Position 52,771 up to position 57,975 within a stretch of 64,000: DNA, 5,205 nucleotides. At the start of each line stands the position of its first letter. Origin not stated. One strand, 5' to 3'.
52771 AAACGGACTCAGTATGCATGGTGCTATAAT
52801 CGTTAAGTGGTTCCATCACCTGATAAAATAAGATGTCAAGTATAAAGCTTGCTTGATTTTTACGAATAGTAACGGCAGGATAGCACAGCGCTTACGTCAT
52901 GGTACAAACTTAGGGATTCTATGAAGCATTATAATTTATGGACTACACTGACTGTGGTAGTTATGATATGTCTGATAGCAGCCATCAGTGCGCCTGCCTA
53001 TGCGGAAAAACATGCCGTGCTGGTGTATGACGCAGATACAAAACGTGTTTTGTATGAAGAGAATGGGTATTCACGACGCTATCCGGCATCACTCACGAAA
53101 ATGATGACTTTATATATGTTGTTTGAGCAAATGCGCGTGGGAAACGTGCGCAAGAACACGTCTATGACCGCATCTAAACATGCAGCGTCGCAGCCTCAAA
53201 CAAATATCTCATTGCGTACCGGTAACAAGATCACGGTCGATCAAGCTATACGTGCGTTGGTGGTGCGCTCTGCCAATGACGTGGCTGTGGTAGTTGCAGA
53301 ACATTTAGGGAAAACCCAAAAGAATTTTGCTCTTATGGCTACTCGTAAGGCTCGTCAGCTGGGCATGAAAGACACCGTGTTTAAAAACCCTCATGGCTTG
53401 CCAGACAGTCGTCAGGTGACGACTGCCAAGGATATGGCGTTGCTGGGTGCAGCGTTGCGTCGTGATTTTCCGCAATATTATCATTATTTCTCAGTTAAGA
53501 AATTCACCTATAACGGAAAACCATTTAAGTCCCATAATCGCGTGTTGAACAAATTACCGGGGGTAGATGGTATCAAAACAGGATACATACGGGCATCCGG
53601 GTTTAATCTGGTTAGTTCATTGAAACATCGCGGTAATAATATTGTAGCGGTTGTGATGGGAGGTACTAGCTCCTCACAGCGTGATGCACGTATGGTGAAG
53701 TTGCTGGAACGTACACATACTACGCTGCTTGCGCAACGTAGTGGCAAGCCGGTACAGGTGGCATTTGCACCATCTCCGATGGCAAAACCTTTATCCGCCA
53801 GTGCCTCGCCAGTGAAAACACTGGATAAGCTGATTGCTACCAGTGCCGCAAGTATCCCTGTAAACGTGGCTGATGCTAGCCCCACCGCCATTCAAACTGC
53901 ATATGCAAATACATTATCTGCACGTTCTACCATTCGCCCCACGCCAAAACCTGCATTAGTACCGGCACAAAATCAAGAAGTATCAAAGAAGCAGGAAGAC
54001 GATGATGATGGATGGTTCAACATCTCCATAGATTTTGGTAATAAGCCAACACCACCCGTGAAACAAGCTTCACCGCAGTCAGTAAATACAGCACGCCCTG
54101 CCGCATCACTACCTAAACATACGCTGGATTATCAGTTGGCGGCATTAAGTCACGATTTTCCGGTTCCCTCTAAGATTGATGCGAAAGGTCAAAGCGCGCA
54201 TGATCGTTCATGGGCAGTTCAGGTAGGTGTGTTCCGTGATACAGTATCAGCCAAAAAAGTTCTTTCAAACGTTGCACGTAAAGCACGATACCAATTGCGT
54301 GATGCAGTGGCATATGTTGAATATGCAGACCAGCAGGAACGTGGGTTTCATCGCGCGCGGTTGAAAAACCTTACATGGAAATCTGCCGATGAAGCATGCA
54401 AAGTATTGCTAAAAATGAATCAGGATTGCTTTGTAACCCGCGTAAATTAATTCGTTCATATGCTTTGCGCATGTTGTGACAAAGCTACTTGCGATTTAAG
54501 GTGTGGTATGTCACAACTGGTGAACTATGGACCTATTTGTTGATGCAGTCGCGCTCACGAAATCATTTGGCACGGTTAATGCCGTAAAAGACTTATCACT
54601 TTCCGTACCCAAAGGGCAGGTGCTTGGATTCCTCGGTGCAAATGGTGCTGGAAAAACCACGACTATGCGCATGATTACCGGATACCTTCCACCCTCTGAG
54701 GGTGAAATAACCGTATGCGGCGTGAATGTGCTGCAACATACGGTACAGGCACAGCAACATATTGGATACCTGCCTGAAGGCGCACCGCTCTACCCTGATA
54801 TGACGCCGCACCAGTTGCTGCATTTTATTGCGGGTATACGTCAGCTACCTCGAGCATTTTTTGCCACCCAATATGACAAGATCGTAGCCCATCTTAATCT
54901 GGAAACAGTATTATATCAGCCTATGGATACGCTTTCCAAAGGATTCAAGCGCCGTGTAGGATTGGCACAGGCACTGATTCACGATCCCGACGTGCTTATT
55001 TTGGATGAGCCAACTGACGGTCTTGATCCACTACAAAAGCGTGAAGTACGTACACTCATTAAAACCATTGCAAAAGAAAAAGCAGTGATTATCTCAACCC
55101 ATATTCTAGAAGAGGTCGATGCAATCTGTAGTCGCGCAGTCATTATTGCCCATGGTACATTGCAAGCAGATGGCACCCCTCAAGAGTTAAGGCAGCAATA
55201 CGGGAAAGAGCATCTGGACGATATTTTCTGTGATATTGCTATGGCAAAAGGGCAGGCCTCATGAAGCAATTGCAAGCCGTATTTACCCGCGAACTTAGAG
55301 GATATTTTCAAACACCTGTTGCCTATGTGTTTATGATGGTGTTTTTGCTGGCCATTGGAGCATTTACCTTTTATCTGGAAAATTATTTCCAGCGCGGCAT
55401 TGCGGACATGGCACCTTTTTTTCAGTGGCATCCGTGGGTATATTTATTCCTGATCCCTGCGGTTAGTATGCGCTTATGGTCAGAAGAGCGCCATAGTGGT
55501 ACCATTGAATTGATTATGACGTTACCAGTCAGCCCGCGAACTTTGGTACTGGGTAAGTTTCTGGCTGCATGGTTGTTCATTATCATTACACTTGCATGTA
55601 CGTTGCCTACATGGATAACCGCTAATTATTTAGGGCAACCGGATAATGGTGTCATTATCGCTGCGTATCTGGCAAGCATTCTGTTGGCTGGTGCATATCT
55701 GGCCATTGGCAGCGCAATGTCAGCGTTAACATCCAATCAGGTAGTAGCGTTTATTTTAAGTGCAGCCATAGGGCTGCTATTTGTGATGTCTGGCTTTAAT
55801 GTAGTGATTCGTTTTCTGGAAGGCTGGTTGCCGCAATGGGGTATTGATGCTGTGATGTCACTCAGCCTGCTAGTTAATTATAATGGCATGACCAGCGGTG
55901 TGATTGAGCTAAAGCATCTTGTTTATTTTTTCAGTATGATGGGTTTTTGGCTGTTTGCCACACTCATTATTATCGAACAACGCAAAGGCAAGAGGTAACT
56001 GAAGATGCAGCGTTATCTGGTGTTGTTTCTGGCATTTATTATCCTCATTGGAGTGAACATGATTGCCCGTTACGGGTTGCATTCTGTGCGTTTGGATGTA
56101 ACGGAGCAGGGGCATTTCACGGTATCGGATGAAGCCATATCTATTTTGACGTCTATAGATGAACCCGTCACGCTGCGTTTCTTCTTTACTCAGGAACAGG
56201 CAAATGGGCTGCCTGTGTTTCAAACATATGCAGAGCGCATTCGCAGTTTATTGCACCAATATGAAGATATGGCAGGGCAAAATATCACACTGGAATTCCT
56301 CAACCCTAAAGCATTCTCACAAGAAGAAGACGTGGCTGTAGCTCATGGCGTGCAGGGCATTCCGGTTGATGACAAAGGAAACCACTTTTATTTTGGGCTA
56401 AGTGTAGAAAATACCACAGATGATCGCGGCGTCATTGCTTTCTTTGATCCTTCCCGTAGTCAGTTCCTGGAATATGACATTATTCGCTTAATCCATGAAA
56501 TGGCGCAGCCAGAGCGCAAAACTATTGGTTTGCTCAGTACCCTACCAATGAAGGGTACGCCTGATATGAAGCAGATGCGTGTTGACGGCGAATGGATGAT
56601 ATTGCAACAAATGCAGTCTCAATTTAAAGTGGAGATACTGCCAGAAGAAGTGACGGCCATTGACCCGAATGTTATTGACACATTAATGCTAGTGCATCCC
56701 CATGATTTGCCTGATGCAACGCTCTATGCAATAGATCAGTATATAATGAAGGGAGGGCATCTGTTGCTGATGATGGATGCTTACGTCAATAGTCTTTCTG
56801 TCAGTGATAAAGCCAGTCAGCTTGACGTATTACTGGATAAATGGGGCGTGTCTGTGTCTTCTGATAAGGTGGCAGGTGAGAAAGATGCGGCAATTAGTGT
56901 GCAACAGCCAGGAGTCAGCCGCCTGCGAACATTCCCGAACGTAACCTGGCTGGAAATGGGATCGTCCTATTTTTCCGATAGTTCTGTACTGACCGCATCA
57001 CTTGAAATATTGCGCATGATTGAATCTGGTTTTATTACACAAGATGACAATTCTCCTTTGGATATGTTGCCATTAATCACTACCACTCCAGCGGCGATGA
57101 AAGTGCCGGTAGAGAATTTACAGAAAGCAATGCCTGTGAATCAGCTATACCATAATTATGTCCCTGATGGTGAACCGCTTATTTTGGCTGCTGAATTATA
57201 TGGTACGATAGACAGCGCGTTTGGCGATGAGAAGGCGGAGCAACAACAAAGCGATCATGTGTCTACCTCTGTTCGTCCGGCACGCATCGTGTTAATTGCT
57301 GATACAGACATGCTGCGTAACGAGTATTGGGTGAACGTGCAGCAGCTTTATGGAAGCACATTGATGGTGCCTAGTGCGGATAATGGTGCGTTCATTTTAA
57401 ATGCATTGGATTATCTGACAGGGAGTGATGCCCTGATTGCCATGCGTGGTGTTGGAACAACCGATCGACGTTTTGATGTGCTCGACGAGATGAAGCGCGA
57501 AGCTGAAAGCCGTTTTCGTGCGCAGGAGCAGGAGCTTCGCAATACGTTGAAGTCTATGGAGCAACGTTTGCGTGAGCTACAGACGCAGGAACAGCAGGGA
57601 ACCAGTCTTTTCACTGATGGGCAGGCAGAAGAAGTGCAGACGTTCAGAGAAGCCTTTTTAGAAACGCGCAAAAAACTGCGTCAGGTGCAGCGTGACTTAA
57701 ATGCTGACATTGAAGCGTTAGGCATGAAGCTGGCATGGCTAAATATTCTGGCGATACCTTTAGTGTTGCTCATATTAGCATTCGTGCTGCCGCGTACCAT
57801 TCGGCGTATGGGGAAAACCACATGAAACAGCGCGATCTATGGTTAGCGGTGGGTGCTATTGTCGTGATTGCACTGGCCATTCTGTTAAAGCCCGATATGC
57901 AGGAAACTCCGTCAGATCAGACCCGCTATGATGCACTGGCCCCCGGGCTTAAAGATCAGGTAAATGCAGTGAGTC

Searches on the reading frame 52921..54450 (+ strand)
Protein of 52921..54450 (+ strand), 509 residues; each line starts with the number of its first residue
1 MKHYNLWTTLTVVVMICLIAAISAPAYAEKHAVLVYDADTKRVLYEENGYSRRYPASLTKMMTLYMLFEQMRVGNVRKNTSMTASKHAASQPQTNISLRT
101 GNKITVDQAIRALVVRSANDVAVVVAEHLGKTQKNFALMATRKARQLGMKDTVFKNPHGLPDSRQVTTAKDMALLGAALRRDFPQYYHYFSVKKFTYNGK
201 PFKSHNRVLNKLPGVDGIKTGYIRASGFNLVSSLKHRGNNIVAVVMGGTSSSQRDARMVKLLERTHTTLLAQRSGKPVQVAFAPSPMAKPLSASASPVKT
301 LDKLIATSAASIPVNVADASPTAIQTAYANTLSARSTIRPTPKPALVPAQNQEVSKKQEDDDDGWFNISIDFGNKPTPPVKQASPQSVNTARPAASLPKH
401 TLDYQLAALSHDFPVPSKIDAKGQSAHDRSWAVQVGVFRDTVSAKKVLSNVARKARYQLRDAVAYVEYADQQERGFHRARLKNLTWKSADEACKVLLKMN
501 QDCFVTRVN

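Call 99: search_protein_families(library=pfam, proteins=[window:52921-54450:+], max_evalue=0.0001)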
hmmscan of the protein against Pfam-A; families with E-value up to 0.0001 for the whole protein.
window:52921-54450:+ (509 aa): 2 families
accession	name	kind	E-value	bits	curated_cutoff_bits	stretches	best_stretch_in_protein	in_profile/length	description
PF00768.25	Peptidase_S11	-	6.5e-56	189.9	27.6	1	23-248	6-237/239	D-alanyl-D-alanine carboxypeptidase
PF13354.11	Beta-lactamase2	-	5.2e-11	42.7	22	1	33-181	2-148/214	Beta-lactamase enzyme family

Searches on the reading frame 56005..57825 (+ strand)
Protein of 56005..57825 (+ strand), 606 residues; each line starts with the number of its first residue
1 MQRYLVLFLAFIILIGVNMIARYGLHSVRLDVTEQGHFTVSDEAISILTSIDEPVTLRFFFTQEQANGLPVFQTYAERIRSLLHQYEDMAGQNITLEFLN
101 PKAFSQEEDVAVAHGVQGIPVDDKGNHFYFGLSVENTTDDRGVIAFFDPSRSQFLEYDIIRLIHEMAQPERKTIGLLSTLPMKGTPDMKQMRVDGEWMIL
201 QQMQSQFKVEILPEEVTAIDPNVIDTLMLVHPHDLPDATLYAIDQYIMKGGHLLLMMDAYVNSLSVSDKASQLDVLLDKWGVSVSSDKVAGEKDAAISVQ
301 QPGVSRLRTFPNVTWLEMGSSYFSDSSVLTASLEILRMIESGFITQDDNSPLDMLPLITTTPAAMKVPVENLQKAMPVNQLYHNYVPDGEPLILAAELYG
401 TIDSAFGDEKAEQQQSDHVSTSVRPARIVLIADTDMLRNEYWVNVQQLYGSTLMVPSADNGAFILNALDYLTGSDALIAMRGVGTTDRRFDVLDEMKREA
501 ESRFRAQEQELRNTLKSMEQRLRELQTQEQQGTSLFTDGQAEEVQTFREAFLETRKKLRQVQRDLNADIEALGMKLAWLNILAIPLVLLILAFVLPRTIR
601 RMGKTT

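Call 99: search_protein_families(library=pfam, proteins=[window:56005-57825:+], max_evalue=0.0001)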
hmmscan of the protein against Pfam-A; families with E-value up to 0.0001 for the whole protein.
window:56005-57825:+ (606 aa): 2 families
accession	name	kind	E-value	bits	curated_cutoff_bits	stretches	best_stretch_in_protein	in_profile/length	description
PF09822.16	ABC_transp_aux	-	2.6e-54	184.8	34.7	1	171-467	1-288/288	ABC-type uncharacterized transport system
PF23357.1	DUF7088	-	1.4e-18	67.5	27.8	1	35-133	2-103/105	Domain of unknown function (DUF7088)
